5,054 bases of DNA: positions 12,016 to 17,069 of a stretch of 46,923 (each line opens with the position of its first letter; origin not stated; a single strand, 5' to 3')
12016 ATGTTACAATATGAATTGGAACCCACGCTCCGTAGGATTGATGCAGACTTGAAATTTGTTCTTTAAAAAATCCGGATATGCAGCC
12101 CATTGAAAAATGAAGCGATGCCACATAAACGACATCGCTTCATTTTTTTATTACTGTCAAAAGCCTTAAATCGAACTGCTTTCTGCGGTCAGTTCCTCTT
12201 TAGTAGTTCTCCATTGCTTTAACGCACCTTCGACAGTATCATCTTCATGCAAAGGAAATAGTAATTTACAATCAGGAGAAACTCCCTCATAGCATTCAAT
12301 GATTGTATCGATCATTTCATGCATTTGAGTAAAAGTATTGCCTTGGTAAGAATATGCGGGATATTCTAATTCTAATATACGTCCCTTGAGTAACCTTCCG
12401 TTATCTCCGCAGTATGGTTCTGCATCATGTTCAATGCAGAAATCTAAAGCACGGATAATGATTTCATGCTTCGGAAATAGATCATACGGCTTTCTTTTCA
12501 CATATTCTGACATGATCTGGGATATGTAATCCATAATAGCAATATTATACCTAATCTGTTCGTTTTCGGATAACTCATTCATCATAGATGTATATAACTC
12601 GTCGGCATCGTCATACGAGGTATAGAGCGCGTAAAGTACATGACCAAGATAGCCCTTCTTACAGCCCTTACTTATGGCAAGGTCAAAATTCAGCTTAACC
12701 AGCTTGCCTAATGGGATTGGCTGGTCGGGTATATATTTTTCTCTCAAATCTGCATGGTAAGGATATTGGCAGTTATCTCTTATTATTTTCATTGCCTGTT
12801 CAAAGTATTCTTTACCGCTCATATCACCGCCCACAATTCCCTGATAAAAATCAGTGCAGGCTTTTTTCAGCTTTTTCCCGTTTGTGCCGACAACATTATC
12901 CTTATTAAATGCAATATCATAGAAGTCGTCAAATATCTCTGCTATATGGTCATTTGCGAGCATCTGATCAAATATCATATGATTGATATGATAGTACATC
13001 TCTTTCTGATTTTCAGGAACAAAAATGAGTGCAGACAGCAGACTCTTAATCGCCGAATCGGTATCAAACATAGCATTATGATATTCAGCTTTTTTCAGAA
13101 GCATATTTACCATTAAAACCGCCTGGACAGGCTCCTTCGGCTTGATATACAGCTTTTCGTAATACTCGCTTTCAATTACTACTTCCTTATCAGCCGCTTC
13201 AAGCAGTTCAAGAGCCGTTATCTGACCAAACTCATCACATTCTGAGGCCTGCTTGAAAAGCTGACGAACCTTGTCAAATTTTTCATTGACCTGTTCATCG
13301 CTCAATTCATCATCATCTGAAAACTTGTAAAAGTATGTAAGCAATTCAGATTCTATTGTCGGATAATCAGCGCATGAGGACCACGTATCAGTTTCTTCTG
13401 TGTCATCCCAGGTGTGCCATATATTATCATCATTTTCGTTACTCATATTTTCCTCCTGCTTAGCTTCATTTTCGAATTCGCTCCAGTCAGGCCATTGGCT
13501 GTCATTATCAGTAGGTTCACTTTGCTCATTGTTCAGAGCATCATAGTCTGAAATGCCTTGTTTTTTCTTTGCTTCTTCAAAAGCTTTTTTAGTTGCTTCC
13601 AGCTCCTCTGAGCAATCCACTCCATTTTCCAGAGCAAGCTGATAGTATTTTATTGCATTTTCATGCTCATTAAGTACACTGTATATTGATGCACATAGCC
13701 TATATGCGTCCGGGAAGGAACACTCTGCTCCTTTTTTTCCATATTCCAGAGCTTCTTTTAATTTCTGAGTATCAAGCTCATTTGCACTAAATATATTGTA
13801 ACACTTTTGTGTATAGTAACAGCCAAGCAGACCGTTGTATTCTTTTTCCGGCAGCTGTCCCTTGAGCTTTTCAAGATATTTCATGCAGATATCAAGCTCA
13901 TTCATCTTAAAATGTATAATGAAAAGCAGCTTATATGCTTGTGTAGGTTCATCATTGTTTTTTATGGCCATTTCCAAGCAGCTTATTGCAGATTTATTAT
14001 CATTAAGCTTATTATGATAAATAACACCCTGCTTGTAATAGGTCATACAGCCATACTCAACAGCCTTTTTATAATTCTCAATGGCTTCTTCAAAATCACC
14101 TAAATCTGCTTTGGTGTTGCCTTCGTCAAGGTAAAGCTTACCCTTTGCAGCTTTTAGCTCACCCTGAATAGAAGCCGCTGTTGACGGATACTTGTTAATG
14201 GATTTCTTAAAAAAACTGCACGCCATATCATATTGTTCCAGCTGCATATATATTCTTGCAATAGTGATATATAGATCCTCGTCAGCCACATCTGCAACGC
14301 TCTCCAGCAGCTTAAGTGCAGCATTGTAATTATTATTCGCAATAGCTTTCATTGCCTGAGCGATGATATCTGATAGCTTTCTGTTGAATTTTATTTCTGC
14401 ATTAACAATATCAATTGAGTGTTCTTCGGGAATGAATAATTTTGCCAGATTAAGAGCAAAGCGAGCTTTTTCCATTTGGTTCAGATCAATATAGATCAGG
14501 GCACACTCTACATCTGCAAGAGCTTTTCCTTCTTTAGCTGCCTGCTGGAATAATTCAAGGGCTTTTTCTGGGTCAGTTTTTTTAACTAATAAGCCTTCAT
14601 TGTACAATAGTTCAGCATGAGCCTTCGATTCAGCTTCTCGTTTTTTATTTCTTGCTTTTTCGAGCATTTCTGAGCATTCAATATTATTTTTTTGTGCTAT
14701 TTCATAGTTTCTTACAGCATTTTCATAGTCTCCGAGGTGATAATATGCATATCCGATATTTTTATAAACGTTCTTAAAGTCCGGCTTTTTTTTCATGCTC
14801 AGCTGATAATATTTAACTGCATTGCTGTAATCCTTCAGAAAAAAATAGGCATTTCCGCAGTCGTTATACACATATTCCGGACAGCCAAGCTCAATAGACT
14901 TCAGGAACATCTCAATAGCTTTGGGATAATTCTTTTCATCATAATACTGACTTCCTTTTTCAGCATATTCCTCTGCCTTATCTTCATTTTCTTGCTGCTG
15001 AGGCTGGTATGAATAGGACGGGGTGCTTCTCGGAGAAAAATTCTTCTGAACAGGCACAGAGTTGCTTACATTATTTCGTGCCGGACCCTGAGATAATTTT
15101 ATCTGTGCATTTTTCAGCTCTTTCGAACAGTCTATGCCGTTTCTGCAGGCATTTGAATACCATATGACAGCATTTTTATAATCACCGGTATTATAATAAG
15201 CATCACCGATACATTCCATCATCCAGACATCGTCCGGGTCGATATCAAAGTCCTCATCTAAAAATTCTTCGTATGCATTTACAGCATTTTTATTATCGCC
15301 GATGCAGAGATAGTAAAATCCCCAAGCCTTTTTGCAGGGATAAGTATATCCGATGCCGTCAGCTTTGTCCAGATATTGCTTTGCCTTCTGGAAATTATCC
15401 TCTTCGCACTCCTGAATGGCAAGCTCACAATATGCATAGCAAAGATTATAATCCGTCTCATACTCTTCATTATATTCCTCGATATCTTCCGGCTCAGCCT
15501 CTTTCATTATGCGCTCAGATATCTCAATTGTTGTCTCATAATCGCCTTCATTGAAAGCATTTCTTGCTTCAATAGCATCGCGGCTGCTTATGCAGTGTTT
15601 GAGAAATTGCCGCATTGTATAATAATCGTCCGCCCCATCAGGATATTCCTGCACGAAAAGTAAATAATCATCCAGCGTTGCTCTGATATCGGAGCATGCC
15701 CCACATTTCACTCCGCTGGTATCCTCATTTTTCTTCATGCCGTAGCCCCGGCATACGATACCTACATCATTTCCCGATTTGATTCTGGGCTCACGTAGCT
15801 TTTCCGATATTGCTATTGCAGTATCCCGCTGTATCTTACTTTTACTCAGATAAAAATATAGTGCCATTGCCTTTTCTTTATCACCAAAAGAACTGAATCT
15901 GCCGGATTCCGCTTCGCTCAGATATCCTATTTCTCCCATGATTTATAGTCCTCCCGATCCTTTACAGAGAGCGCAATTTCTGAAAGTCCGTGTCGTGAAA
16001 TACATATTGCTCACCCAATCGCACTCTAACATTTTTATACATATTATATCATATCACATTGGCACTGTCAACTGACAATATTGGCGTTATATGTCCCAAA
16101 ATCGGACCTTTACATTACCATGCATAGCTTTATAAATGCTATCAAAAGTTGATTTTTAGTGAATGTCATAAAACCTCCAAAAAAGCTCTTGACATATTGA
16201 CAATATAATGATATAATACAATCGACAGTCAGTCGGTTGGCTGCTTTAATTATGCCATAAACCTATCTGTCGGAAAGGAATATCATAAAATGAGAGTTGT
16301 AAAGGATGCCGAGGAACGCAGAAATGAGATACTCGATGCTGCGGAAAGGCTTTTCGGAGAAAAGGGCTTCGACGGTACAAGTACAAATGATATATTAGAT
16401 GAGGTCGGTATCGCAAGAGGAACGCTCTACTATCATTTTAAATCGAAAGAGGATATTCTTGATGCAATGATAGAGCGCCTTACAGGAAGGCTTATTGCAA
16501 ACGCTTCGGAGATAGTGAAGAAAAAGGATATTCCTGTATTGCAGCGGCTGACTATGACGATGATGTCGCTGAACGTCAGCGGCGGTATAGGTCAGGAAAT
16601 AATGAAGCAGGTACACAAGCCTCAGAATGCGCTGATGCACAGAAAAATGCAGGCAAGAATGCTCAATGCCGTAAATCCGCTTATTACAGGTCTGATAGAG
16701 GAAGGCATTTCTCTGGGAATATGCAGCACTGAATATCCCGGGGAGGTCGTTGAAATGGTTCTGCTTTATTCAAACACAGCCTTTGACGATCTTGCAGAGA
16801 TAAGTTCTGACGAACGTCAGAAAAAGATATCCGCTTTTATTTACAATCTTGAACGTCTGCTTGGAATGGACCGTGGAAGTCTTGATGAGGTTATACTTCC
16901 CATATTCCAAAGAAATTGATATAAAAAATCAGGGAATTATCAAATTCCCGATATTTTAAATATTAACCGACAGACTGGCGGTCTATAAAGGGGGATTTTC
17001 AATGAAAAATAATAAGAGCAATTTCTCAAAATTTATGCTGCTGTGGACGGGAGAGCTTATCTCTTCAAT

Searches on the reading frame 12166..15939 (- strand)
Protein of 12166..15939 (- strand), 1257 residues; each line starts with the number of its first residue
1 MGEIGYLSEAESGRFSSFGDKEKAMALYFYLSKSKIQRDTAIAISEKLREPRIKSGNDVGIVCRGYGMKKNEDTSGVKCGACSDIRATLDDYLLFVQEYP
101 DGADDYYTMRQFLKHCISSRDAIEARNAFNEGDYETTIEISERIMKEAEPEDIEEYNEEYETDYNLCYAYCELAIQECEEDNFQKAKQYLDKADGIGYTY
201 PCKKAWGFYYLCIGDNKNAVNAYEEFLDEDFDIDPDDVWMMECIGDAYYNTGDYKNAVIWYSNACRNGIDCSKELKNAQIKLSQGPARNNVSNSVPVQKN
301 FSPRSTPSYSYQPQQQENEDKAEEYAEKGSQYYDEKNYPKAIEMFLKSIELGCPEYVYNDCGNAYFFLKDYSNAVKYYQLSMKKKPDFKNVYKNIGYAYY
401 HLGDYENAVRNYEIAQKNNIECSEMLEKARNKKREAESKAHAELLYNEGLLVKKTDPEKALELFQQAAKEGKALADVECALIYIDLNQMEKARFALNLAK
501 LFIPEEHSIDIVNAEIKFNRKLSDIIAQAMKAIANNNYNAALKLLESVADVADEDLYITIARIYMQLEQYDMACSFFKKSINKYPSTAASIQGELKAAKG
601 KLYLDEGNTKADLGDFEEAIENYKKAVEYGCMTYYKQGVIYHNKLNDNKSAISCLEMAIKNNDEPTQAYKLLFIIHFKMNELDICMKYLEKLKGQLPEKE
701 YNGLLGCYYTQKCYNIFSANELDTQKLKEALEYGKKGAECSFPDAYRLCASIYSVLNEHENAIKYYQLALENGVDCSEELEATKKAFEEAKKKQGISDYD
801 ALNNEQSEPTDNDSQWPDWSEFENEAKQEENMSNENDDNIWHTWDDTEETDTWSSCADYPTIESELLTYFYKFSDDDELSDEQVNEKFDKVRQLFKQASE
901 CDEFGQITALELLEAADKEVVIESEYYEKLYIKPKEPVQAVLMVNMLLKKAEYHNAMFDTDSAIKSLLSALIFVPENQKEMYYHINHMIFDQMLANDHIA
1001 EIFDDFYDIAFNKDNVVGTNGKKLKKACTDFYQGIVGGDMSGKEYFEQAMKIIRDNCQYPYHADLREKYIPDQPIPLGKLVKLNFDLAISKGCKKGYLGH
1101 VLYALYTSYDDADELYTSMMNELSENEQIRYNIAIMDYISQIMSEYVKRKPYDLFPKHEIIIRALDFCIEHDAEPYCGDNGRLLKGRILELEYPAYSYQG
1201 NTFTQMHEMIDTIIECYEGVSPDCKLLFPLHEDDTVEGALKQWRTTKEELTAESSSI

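Call 115: search_protein_families(library=pfam, proteins=[window:12166-15939:-], max_evalue=0.001)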
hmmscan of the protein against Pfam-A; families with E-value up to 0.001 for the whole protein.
window:12166-15939:- (1257 aa): 13 families
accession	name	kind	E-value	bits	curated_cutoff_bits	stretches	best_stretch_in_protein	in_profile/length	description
PF07719.23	TPR_2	-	5.8e-25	85.8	27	0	391-417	3-29/34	Tetratricopeptide repeat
PF13181.12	TPR_8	-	3.8e-22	76.9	25.7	0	555-581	2-28/34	Tetratricopeptide repeat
PF00515.34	TPR_1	-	8.7e-19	66.9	27.8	1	391-417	3-29/34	Tetratricopeptide repeat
PF13432.12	TPR_16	-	3.1e-18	66.3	32.7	0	214-268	11-61/65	Tetratricopeptide repeat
PF13428.12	TPR_14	-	2.9e-17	61.9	23.5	0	555-588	2-35/44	Tetratricopeptide repeat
PF13424.12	TPR_12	-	9.1e-16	58.3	30.1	1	556-628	5-73/77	Tetratricopeptide repeat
PF13176.12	TPR_7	-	1.5e-14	53.2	27.9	0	560-581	5-28/36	Tetratricopeptide repeat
PF14559.12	TPR_19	-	1.8e-14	54.3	25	0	532-584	1-55/68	Tetratricopeptide repeat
PF13414.12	TPR_11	-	1.1e-08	35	26.8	1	607-629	1-23/42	TPR repeat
PF13174.12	TPR_6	-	3.4e-08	34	26.3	0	560-586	6-32/33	Tetratricopeptide repeat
PF23914.1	TPR_CcmH_CycH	-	4.4e-08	33.6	42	0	609-699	59-154/158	Cytochrome c-type biogenesis protein H TPR domain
PF08238.18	Sel1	-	2.8e-07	31.3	30.7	1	444-471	9-35/36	Sel1 repeat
PF13371.12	TPR_9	-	1.9e-06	28.2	35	0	365-413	5-53/73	Tetratricopeptide repeat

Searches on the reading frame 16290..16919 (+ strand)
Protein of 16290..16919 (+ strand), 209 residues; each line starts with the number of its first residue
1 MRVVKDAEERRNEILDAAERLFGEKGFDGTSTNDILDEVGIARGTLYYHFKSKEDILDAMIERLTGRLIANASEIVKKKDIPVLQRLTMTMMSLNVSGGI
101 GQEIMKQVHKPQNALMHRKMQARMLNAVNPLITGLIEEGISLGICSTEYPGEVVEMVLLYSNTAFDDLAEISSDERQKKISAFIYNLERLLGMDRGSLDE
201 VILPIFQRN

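Call 115: search_protein_families(library=pfam, proteins=[window:16290-16919:+], max_evalue=0.001)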
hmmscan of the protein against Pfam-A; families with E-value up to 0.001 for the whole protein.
window:16290-16919:+ (209 aa): 2 families
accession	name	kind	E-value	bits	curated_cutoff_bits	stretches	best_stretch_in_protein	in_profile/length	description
PF00440.29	TetR_N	-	1.9e-20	72.8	24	1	14-60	1-47/47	Bacterial regulatory proteins, tetR family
PF21303.2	TetR_C_39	-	7.3e-08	33.3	27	1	103-183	8-89/92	Tetracyclin repressor-like, C-terminal domain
